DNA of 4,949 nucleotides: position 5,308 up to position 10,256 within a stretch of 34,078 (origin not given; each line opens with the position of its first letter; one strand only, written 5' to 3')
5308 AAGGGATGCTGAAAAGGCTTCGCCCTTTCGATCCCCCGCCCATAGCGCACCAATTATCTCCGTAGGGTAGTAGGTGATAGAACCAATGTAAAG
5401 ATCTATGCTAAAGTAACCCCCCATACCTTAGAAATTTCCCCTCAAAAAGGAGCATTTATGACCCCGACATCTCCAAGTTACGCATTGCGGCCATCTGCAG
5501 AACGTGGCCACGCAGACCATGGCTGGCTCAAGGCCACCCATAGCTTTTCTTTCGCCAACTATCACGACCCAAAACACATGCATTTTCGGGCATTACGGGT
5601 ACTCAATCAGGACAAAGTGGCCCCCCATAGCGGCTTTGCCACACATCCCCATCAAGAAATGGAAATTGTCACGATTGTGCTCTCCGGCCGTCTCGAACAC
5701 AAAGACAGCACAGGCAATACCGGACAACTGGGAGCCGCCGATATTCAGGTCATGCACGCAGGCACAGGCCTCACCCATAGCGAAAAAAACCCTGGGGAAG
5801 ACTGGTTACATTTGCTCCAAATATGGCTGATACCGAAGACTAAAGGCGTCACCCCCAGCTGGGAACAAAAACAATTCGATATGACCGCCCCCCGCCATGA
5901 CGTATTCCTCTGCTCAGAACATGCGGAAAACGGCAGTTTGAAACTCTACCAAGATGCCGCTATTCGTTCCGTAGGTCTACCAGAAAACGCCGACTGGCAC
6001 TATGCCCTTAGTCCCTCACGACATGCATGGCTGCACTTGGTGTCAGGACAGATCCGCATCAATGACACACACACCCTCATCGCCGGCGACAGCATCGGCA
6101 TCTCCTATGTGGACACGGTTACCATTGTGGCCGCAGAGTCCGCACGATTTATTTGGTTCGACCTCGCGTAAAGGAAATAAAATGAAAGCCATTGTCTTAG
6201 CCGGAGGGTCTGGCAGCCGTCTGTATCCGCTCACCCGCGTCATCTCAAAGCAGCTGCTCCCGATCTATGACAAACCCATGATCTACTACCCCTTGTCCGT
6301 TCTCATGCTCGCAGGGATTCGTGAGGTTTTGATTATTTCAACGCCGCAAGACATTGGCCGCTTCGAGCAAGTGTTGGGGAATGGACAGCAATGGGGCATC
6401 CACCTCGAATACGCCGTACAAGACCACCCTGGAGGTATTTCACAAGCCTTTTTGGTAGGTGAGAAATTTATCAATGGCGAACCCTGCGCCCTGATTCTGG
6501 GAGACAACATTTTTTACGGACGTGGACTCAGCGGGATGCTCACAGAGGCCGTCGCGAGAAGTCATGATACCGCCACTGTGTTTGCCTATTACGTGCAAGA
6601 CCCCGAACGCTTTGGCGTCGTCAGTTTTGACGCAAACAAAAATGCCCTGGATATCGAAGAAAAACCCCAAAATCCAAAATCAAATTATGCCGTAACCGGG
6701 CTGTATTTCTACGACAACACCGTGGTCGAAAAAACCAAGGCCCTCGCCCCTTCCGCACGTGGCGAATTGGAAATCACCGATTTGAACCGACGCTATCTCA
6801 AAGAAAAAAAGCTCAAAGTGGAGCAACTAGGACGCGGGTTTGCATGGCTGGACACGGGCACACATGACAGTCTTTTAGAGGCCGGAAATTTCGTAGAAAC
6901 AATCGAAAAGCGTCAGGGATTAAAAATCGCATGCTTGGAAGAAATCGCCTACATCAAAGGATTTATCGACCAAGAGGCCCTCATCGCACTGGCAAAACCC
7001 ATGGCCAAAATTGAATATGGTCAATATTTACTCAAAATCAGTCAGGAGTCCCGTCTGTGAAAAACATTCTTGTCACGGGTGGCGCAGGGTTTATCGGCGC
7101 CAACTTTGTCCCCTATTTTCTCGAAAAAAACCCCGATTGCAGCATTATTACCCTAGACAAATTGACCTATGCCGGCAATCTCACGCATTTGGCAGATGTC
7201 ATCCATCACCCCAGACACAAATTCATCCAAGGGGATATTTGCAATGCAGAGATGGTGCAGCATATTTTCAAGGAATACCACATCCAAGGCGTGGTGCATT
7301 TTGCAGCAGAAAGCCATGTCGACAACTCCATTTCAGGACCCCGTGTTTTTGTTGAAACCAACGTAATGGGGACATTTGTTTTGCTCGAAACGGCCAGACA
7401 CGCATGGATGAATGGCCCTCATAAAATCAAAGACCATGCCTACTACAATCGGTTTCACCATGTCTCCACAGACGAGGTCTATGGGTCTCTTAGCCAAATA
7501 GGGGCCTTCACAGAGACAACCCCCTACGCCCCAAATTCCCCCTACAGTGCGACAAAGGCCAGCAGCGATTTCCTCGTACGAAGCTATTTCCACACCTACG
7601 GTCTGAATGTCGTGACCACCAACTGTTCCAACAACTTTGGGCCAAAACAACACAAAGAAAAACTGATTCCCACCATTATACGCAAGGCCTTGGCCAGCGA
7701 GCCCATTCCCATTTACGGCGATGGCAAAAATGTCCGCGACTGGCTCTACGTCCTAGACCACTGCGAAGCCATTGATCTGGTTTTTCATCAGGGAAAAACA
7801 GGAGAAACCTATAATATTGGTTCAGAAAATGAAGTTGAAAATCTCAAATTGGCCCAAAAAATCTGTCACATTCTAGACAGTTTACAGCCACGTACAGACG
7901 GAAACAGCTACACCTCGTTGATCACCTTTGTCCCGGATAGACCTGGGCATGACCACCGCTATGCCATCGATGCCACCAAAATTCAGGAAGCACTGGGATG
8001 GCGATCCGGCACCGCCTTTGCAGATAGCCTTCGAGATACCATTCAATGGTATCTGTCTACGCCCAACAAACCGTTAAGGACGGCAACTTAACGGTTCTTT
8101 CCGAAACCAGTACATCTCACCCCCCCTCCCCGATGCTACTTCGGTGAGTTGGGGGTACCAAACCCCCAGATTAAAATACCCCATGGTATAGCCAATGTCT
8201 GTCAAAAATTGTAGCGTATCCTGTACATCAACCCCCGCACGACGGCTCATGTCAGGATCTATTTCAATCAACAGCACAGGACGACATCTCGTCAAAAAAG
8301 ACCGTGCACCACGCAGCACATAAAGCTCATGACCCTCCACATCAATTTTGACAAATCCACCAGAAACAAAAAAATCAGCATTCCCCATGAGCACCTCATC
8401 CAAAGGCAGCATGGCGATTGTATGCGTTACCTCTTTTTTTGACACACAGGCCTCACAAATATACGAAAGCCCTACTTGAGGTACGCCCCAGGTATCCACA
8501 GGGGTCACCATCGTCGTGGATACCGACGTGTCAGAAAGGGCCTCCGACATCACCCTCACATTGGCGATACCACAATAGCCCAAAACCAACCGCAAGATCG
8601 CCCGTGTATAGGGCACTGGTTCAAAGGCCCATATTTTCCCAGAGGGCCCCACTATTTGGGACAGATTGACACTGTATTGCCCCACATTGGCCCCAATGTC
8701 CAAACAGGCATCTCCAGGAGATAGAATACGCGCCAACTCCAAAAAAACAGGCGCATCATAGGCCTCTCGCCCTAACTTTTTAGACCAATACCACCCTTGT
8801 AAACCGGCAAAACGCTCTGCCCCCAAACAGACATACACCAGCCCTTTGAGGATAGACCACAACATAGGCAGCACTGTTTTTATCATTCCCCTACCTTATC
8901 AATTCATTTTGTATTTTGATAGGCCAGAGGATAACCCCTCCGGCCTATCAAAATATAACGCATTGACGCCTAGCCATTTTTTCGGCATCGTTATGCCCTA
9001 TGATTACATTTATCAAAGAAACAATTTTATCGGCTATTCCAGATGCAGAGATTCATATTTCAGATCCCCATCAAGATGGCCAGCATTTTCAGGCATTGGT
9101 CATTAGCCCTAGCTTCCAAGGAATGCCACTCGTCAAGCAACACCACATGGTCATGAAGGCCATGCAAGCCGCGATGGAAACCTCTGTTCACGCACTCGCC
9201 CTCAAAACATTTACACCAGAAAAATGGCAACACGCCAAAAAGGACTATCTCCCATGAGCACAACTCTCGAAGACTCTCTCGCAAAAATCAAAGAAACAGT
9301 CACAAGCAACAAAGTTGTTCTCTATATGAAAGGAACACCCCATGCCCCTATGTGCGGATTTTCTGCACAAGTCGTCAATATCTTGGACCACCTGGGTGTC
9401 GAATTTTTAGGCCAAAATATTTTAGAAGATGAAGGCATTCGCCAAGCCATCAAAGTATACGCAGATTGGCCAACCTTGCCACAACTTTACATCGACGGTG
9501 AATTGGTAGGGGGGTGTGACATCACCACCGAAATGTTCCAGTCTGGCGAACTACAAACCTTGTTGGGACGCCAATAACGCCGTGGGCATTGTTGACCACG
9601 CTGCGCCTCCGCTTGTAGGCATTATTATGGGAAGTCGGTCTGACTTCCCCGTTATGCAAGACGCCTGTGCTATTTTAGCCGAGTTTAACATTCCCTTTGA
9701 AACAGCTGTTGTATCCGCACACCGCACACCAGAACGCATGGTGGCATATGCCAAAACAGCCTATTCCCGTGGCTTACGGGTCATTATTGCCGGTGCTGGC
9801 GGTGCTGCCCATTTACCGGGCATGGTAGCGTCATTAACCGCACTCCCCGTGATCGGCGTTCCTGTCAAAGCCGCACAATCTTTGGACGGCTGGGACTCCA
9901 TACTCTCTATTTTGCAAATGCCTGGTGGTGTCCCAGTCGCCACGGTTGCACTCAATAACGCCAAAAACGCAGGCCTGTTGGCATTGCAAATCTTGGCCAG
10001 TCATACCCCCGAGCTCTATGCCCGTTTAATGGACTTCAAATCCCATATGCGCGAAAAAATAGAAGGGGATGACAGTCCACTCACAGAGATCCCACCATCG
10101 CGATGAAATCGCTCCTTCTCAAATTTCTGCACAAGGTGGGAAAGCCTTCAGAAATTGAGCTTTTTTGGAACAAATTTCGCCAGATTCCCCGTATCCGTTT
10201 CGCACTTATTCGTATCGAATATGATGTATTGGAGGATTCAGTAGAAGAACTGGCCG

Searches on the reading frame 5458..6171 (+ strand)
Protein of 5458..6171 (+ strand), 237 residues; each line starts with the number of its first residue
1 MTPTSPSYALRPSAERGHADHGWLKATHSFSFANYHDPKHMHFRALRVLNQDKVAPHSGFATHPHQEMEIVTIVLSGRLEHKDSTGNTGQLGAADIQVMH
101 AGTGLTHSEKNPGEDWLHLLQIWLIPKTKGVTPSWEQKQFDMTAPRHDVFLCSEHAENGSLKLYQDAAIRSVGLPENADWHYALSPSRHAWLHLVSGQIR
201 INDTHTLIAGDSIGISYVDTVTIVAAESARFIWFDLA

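Call 22: search_protein_families(library=pfam, proteins=[window:5458-6171:+], max_evalue=0.001)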
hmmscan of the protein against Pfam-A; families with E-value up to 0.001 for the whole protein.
window:5458-6171:+ (237 aa): 3 families
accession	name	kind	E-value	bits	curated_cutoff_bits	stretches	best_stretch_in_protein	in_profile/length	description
PF02678.22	Pirin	-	4.2e-31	107.6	26.1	1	15-124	7-108/108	Pirin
PF17954.7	Pirin_C_2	-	1.4e-18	67.3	22.9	1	151-236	2-86/86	Quercetinase C-terminal cupin domain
PF07883.17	Cupin_2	-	0.00024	21.2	27.2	0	54-121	5-68/70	Cupin domain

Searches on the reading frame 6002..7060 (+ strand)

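Call 22: search_protein_families(library=pfam, proteins=[window:6002-7060:+], max_evalue=0.001)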
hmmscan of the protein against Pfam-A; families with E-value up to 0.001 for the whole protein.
window:6002-7060:+ (352 aa): 2 families
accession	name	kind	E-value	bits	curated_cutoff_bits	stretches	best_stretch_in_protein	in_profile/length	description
PF00483.29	NTP_transferase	-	1e-72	245.1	21.2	1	62-299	1-243/245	Nucleotidyl transferase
PF12804.13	NTP_transf_3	-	2.9e-09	37.7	27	1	63-196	1-123/160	MobA-like NTP transferase domain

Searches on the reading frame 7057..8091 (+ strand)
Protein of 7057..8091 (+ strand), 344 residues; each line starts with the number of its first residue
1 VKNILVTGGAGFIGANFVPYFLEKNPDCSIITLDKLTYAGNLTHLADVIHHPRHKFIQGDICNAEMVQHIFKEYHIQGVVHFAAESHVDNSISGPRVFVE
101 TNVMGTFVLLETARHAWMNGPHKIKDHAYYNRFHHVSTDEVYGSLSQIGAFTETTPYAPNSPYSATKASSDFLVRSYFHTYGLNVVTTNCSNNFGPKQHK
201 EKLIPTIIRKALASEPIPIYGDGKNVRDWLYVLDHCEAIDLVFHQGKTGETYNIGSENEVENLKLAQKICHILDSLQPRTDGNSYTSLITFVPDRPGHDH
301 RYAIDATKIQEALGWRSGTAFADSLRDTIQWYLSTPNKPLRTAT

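Call 22: search_protein_families(library=pfam, proteins=[window:7057-8091:+], max_evalue=0.001)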
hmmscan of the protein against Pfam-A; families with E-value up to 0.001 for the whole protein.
window:7057-8091:+ (344 aa): 7 families
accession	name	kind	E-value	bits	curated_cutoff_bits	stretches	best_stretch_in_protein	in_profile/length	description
PF16363.11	GDP_Man_Dehyd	-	3.4e-90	303.3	27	1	5-327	1-331/332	GDP-mannose 4,6 dehydratase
PF01370.27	Epimerase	-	5.1e-65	219.7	20.9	1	4-255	1-240/240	NAD dependent epimerase/dehydratase family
PF02719.21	Polysacc_synt_2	-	1.7e-12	47.6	20.2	1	4-115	1-117/293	Polysaccharide biosynthesis protein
PF01073.25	3Beta_HSD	-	8.9e-11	41.8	22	1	5-232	1-218/280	3-beta hydroxysteroid dehydrogenase/isomerase family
PF04321.23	RmlD_sub_bind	-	1.3e-10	41.3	27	1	3-272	2-230/287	RmlD substrate binding domain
PF07993.18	NAD_binding_4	-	3.8e-09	36.5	20.1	1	6-191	1-205/258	Male sterility protein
PF00106.31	adh_short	-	0.00023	21.1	26.6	0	2-74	1-71/195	short chain dehydrogenase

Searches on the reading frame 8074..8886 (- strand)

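Call 23: search_protein_families(library=pfam, proteins=[window:8074-8886:-], max_evalue=0.001)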
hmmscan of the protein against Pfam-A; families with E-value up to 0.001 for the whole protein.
window:8074-8886:- (270 aa): 1 family
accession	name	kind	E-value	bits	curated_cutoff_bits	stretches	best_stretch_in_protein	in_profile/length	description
PF05050.19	Methyltransf_21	-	2e-18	67.6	22.7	1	63-234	1-172/173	Methyltransferase FkbM domain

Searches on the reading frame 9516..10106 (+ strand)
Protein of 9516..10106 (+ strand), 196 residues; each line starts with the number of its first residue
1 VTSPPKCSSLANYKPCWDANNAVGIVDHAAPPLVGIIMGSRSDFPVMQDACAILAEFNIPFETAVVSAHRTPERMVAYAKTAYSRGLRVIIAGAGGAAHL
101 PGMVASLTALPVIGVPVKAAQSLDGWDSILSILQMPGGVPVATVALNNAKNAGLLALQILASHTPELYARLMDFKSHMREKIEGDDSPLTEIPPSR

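Call 23: search_protein_families(library=pfam, proteins=[window:9516-10106:+], max_evalue=0.001)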
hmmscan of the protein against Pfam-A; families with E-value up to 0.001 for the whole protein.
window:9516-10106:+ (196 aa): 1 family
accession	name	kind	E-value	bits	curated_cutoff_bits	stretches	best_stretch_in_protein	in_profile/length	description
PF00731.26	AIRC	-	3.3e-64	215.3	30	1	34-180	2-147/148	AIR carboxylase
